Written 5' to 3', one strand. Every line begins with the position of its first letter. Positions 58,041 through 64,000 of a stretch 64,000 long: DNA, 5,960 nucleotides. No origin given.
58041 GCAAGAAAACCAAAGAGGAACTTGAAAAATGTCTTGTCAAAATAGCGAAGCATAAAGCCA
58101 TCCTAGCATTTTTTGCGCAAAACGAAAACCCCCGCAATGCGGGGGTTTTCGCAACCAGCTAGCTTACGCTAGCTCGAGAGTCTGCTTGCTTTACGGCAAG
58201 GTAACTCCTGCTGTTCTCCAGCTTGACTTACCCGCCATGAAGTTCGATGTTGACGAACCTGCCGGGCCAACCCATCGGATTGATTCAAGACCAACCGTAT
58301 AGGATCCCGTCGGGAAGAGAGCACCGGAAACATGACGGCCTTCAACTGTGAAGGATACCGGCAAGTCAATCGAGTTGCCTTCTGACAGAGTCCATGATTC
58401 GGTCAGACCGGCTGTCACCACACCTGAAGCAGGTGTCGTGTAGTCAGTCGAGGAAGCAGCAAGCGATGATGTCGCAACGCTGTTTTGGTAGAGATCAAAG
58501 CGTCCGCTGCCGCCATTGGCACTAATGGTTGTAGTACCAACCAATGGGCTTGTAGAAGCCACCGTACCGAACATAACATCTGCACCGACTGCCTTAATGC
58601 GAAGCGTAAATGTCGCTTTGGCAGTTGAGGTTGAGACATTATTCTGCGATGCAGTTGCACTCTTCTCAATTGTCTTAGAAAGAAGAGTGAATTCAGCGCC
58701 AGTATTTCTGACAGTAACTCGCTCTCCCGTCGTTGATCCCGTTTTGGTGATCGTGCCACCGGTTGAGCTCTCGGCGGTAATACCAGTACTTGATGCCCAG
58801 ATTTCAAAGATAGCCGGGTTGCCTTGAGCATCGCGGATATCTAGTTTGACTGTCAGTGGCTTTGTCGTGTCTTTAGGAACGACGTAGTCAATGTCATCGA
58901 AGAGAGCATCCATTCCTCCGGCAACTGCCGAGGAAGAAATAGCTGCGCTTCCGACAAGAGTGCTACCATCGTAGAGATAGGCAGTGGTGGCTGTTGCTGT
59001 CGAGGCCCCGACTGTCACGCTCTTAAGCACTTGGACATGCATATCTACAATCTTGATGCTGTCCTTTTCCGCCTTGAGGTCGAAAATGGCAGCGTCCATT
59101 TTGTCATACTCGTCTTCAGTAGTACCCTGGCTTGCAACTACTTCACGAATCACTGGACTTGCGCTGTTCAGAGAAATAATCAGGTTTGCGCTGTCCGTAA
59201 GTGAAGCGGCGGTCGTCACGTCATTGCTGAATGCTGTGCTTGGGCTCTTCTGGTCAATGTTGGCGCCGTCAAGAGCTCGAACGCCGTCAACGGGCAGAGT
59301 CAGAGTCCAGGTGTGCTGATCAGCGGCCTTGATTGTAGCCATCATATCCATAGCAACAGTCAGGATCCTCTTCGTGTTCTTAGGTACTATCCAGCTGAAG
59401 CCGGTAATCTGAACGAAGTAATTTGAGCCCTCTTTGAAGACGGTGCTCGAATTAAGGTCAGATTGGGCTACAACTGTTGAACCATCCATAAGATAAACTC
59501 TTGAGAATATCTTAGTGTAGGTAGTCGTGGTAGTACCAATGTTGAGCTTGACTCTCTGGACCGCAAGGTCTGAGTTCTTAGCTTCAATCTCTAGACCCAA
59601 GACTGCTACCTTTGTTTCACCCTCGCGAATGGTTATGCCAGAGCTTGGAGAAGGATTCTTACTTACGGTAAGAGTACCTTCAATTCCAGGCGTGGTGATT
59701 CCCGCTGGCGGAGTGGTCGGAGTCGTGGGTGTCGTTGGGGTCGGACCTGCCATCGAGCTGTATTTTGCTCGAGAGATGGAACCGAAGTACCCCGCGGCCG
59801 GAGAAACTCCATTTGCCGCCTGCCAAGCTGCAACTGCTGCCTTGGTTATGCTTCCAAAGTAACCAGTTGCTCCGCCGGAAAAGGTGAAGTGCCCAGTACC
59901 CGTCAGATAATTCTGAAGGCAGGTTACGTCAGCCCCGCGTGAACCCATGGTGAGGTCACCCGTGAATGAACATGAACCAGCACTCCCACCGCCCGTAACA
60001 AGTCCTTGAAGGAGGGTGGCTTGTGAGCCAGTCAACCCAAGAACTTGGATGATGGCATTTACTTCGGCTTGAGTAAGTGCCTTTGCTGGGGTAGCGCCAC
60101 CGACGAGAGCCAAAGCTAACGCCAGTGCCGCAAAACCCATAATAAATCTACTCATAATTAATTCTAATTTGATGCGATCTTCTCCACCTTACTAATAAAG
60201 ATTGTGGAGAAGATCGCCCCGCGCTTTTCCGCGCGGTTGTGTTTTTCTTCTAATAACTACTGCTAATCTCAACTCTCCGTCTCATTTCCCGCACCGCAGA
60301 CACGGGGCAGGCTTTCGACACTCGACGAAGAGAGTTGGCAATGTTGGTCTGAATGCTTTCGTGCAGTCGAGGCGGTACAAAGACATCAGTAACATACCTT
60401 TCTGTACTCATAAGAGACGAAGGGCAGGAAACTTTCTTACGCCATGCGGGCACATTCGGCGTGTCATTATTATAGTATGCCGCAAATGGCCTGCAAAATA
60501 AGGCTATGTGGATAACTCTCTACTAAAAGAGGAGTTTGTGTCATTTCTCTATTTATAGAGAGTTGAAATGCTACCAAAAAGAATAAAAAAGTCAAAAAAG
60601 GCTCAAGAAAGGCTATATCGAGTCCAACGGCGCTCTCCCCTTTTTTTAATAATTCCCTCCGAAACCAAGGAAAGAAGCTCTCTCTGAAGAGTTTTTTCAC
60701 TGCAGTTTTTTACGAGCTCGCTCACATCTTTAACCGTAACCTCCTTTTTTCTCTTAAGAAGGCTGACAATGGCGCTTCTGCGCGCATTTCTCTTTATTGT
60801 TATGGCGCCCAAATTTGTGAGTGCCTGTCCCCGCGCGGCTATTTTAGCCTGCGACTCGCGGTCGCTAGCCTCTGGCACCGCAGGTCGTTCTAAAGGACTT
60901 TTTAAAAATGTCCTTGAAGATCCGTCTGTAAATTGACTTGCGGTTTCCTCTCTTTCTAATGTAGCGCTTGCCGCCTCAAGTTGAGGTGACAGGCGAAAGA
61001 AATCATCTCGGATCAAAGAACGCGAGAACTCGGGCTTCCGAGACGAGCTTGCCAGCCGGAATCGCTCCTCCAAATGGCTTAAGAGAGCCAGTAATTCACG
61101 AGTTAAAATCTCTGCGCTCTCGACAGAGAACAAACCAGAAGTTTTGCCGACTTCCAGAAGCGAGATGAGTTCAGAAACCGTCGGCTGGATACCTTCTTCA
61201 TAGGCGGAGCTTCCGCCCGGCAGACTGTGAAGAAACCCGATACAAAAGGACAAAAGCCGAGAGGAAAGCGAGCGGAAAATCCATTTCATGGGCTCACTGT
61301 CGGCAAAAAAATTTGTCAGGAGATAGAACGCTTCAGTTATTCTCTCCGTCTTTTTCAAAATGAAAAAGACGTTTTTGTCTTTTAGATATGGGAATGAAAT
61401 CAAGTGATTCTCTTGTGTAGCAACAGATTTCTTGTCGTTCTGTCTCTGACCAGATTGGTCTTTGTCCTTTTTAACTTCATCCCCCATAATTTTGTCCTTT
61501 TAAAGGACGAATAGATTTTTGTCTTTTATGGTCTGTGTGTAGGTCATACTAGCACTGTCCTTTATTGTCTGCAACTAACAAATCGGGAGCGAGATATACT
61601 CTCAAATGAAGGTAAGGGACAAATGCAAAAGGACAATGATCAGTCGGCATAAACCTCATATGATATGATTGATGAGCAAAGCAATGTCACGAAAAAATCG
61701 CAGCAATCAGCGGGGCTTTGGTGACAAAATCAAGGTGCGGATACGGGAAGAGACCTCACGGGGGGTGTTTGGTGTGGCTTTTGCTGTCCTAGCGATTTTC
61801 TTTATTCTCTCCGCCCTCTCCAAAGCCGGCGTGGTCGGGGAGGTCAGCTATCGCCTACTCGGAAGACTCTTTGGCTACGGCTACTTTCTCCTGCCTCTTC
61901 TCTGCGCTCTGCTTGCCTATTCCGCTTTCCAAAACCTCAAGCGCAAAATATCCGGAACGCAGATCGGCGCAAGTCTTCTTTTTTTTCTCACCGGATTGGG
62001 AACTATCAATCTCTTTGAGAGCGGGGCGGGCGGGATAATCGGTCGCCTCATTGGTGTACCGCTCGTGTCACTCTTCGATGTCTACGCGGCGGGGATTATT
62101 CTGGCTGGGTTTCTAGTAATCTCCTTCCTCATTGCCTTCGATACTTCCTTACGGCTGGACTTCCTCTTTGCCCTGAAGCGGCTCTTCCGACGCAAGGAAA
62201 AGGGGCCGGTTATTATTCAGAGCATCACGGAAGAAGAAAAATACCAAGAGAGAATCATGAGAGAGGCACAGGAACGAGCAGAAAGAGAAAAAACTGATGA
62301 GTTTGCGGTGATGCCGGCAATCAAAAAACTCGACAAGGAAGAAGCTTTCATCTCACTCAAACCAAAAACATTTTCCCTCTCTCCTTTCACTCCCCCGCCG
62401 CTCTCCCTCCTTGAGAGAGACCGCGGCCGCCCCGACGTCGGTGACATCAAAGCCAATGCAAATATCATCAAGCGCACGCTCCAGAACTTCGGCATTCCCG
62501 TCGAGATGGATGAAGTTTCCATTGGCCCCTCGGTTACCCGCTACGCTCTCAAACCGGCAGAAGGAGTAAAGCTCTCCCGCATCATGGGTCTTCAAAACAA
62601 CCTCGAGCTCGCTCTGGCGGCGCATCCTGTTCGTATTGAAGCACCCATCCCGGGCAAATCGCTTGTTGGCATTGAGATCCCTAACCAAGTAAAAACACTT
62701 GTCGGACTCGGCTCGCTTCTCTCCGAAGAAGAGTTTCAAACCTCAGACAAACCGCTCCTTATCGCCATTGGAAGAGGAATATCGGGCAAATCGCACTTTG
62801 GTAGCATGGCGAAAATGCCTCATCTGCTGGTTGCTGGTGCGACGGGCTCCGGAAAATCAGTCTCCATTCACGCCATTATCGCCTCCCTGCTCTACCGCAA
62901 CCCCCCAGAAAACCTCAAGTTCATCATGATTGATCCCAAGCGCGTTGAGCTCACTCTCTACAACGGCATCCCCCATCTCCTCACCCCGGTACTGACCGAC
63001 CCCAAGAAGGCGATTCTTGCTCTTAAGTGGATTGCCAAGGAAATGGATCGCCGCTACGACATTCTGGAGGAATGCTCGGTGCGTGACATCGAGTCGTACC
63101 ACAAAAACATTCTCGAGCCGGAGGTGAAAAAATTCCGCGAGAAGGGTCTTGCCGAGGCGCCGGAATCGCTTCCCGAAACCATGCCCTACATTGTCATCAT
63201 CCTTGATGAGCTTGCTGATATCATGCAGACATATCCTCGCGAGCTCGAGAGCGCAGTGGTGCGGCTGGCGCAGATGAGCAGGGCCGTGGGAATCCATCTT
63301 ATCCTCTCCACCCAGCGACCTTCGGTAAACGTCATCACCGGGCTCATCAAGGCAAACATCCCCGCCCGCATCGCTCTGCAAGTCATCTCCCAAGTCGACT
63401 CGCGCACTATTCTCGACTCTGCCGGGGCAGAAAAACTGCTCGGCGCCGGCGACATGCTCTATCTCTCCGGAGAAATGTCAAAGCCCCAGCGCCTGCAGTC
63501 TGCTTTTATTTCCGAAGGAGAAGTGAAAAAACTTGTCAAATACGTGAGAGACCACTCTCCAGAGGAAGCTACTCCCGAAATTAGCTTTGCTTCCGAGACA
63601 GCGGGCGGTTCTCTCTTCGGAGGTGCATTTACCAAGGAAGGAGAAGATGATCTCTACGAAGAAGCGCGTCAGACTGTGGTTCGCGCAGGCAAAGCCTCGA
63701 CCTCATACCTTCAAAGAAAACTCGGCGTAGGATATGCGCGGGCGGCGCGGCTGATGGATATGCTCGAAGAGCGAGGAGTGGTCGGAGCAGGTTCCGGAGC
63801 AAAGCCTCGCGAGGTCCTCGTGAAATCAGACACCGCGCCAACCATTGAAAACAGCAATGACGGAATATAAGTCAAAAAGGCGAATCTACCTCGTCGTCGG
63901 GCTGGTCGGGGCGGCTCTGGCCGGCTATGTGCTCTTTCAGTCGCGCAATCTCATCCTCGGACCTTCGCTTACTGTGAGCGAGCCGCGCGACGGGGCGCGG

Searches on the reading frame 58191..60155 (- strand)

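Call 4: search_protein_families(library=pfam, proteins=[window:58191-60155:-], max_evalue=0.1)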
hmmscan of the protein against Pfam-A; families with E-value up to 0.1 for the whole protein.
window:58191-60155:- (654 aa): 1 family
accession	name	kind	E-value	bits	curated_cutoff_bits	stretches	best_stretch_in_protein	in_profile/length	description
PF01471.23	PG_binding_1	-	2.5e-08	34.4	23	1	73-118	1-44/57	Putative peptidoglycan binding domain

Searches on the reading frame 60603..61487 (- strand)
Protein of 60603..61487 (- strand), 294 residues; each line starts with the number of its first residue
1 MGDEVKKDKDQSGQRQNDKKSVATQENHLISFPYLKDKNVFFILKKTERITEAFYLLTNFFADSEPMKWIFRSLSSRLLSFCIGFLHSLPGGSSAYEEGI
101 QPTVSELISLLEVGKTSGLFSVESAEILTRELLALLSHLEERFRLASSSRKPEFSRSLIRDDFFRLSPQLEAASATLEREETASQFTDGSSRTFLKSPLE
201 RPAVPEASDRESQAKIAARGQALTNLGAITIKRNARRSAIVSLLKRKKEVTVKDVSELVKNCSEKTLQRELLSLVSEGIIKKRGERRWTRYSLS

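Call 81: search_protein_families(library=pfam, proteins=[window:60603-61487:-], max_evalue=0.01)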
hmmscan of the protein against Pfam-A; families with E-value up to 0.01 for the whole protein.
window:60603-61487:- (294 aa): 1 family
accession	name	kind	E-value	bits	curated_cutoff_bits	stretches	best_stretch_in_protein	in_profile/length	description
PF08220.18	HTH_DeoR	-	0.0017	18.5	21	1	236-282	1-46/57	DeoR-like helix-turn-helix domain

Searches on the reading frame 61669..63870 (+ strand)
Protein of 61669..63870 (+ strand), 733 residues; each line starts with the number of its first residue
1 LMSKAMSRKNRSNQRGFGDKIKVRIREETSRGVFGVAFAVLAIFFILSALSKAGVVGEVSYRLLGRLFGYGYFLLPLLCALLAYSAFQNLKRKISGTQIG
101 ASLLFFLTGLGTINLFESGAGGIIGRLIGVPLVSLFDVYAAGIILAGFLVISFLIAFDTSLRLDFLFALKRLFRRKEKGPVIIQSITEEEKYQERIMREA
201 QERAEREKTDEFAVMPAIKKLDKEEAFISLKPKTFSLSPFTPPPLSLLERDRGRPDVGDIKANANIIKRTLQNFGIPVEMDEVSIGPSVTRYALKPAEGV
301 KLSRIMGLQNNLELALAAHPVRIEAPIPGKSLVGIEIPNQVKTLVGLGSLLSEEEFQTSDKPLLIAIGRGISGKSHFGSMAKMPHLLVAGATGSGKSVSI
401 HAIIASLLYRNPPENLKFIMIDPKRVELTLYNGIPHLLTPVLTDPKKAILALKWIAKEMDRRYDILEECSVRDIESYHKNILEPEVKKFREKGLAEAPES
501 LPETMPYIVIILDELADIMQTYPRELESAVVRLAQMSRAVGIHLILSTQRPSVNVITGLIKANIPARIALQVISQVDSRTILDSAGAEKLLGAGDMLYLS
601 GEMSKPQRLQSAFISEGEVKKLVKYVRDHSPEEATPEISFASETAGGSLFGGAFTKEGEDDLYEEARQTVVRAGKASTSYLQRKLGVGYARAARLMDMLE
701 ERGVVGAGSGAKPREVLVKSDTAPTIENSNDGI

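Call 81: search_protein_families(library=pfam, proteins=[window:61669-63870:+], max_evalue=0.01)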
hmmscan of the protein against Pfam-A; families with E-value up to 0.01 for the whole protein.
window:61669-63870:+ (733 aa): 6 families
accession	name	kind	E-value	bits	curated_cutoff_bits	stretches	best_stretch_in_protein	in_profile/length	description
PF01580.24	FtsK_SpoIIIE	-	3.3e-61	207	24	1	350-553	5-221/221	FtsK/SpoIIIE family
PF17854.6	FtsK_alpha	-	2.6e-27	95.4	22.9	1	243-339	2-101/101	FtsK alpha domain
PF09397.16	FtsK_gamma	-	7.7e-27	93.2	30.6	1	658-718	2-62/63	Ftsk gamma domain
PF13491.11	FtsK_4TM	-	0.00013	22.1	23.1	1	62-161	56-163/171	4TM region of DNA translocase FtsK/SpoIIIE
PF01935.23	DUF87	-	0.00014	22.5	23.2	1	384-423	24-60/220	Helicase HerA, central domain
PF12846.13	AAA_10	-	0.0036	16.8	27.5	1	378-425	16-59/362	AAA-like domain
